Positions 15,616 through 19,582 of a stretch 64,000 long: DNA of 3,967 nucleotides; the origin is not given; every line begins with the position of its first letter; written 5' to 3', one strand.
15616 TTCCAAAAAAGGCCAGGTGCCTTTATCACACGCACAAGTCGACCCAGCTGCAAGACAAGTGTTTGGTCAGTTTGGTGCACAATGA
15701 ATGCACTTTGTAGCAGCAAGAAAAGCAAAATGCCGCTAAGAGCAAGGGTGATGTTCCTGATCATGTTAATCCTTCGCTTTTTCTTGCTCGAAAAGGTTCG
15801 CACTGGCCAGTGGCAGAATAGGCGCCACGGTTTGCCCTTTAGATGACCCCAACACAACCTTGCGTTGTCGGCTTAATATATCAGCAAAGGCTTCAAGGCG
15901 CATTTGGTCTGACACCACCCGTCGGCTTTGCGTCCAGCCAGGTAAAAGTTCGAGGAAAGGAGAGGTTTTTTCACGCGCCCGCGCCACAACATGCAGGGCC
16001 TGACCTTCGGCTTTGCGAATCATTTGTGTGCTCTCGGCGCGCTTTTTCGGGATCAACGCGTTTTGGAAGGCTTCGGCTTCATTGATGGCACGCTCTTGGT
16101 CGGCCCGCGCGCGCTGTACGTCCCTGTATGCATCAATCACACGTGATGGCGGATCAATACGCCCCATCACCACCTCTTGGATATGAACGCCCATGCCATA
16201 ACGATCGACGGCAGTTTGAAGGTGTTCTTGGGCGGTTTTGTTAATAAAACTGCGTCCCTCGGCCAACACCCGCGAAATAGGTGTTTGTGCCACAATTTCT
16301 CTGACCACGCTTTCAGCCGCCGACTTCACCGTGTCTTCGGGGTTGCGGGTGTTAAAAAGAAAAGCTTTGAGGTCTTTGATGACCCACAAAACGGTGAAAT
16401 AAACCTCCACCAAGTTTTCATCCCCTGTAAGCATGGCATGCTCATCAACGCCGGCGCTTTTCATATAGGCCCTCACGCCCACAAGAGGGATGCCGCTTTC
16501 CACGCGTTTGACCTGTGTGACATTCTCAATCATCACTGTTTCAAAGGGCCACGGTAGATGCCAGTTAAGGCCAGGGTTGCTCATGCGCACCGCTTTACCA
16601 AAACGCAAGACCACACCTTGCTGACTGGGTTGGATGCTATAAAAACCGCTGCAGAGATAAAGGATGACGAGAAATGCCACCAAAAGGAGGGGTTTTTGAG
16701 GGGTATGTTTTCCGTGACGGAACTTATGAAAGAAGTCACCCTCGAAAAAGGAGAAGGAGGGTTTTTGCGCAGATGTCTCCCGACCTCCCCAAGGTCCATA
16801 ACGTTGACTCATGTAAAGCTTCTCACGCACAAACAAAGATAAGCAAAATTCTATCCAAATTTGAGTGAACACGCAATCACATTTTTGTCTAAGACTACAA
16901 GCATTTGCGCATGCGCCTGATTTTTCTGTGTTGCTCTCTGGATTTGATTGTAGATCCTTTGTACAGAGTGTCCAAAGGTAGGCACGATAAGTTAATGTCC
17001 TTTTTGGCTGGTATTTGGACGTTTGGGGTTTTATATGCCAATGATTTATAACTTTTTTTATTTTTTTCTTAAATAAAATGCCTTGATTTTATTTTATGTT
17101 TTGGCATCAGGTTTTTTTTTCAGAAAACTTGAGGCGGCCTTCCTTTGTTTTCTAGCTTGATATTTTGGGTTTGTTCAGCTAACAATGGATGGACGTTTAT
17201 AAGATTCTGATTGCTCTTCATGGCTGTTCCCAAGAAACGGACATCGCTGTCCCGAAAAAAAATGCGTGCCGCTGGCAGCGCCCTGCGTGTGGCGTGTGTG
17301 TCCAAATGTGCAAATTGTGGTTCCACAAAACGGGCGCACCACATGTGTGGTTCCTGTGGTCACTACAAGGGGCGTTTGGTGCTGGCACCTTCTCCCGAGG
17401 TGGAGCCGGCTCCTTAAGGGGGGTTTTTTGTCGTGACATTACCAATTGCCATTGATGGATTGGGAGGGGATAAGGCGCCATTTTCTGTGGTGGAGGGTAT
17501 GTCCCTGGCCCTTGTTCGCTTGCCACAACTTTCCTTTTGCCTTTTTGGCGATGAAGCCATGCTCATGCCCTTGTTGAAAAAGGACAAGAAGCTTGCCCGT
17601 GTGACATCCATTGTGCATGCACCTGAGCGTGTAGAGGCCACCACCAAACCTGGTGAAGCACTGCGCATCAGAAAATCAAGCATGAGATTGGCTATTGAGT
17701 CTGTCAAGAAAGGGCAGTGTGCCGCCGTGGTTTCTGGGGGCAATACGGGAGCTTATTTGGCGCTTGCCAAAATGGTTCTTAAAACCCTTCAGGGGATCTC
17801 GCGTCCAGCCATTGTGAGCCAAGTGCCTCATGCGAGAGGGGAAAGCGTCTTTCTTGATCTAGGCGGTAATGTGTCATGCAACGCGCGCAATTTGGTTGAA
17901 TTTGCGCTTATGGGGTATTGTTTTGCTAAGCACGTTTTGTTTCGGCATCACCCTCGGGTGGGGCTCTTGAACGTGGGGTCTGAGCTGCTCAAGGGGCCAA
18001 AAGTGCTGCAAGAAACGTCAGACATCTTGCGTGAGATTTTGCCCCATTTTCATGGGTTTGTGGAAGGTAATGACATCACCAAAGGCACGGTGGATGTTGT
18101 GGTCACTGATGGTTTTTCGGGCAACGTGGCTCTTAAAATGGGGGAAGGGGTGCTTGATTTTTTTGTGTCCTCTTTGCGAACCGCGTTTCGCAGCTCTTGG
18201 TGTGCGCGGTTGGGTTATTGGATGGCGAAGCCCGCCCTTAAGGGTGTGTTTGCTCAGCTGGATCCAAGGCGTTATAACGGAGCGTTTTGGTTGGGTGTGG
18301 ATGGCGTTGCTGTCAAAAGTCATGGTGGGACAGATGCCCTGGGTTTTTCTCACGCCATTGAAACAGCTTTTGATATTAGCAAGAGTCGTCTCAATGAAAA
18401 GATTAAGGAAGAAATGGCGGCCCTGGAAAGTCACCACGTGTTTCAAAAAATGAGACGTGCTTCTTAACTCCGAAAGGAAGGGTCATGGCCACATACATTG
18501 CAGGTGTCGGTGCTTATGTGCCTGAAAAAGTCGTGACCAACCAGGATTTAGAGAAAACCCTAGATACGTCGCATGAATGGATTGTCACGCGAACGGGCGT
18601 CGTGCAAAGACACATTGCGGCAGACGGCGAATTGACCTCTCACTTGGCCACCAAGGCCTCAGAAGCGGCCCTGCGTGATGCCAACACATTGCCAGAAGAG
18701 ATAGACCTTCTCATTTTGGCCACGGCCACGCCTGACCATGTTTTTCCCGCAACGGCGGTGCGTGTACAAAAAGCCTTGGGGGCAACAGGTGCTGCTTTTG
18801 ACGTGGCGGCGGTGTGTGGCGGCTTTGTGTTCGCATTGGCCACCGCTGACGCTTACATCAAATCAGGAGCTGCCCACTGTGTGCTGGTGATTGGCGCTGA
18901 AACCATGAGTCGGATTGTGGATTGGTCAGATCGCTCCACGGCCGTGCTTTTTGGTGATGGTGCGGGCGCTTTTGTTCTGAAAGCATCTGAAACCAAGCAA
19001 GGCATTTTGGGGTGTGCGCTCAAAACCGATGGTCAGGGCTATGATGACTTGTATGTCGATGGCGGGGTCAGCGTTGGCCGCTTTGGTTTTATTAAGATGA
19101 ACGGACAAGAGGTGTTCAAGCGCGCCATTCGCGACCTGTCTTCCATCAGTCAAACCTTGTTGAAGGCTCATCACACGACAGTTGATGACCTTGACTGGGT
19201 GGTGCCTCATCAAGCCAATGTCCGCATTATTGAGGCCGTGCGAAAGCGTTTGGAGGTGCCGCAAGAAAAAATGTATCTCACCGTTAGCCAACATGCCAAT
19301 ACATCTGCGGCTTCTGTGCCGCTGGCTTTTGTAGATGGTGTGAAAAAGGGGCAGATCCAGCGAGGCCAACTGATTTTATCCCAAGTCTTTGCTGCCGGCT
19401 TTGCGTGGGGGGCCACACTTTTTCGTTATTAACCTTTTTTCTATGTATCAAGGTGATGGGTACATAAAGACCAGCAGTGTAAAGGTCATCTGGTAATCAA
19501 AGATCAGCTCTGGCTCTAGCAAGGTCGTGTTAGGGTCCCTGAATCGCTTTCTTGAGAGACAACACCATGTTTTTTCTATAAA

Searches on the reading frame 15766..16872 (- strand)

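Call 15: search_protein_families(library=pfam, proteins=[window:15766-16872:-], max_evalue=0.1)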
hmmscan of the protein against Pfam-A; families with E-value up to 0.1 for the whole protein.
window:15766-16872:- (368 aa): 2 families
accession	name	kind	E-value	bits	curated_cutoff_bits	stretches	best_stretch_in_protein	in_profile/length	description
PF01145.31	Band_7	-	3.6e-25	89.5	23.6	1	79-268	2-174/176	SPFH domain / Band 7 family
PF25627.1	Polyoma_VP2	-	0.096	12.2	30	0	199-288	168-254/356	Polyomaviruses capsid protein VP2 family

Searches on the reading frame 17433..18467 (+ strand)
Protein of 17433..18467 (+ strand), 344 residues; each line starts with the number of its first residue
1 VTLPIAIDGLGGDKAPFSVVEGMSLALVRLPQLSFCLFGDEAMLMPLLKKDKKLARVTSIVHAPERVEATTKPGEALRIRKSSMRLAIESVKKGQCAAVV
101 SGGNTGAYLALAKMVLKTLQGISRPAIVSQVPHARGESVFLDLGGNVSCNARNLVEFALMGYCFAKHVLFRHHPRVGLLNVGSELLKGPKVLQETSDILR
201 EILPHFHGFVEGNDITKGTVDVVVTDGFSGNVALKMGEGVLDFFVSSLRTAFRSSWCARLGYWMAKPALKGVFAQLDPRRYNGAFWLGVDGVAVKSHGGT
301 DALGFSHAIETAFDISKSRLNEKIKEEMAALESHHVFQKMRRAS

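Call 15: search_protein_families(library=pfam, proteins=[window:17433-18467:+], max_evalue=0.1)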
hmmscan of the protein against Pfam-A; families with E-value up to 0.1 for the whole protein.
window:17433-18467:+ (344 aa): 2 families
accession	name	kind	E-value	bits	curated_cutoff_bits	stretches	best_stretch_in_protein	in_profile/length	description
PF02504.20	FA_synthesis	-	3.6e-94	315.9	29.1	1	5-320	3-321/324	Fatty acid synthesis protein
PF01515.24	PTA_PTB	-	0.0024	17.7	24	1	71-183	92-208/319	Phosphate acetyl/butaryl transferase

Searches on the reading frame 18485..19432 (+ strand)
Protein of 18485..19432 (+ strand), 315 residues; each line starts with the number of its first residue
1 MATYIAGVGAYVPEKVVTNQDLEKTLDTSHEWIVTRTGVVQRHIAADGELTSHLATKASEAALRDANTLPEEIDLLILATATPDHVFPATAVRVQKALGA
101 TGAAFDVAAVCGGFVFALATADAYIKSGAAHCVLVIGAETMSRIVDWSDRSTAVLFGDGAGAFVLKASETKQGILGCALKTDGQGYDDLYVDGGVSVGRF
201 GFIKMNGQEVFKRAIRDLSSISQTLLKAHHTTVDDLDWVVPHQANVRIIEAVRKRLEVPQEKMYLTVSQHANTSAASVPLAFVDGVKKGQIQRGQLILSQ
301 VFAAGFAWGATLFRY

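Call 15: search_protein_families(library=pfam, proteins=[window:18485-19432:+], max_evalue=0.1)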
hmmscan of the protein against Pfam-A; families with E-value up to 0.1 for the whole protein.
window:18485-19432:+ (315 aa): 4 families
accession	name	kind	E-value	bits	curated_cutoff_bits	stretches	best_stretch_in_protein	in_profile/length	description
PF08541.16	ACP_syn_III_C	-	2.8e-31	108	26.6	1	226-315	1-90/90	3-Oxoacyl-[acyl-carrier-protein (ACP)] synthase III C terminal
PF08545.16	ACP_syn_III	-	4.2e-31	107.1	24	1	105-183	1-80/80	3-Oxoacyl-[acyl-carrier-protein (ACP)] synthase III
PF00108.29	Thiolase_N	-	1e-07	32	26.4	1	37-144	9-118/260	Thiolase, N-terminal domain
PF01488.26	Shikimate_DH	-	0.076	13.5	24.3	0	36-94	38-97/138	Shikimate / quinate 5-dehydrogenase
